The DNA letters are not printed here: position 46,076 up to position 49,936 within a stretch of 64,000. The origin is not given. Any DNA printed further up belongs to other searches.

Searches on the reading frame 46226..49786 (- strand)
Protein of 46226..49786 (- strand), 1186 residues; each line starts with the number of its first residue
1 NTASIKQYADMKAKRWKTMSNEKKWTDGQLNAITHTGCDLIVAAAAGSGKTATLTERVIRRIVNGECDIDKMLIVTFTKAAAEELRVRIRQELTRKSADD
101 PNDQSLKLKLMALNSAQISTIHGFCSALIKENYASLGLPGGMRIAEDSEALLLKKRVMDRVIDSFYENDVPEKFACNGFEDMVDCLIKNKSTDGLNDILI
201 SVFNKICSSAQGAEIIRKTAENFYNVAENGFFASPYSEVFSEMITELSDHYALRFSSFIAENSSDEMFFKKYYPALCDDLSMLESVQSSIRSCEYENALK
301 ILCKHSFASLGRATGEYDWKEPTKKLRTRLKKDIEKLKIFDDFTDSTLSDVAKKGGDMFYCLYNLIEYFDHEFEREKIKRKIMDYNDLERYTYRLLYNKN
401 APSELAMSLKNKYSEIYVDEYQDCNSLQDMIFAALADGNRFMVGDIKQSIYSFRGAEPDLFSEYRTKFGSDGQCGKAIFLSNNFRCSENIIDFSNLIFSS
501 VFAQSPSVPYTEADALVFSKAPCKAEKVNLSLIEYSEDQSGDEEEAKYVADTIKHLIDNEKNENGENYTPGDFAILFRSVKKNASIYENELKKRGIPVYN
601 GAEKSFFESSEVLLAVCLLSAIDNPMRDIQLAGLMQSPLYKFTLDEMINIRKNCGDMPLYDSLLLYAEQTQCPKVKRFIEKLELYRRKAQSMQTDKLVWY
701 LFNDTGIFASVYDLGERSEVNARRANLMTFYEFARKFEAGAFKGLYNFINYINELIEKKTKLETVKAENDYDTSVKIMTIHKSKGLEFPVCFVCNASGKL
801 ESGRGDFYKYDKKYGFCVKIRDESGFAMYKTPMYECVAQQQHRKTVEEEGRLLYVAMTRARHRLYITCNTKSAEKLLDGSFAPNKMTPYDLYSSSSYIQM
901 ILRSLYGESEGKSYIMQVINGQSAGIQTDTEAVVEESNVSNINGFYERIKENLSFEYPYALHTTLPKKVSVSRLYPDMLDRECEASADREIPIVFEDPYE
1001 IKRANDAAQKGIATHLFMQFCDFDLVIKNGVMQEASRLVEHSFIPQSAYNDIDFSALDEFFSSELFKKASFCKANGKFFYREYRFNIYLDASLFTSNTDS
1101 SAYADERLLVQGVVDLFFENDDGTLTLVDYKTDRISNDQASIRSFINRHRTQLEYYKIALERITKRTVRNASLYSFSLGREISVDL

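Call 94: search_protein_families(library=pfam, proteins=[window:46226-49786:-], max_evalue=0.00001)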
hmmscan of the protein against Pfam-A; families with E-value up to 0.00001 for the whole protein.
window:46226-49786:- (1186 aa): 4 families
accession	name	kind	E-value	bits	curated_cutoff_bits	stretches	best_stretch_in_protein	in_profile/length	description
PF00580.27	UvrD-helicase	-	6.5e-54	183.9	23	1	25-468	1-270/271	UvrD/REP helicase N-terminal domain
PF13361.12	UvrD_C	-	8.6e-37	127.8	25.6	1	478-869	1-348/350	UvrD-like helicase C-terminal domain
PF13245.12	AAA_19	-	1.9e-13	51.2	25.1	1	40-454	14-134/134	AAA domain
PF13538.12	UvrD_C_2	-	4.9e-10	39.5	27.4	0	847-866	32-51/52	UvrD-like helicase C-terminal domain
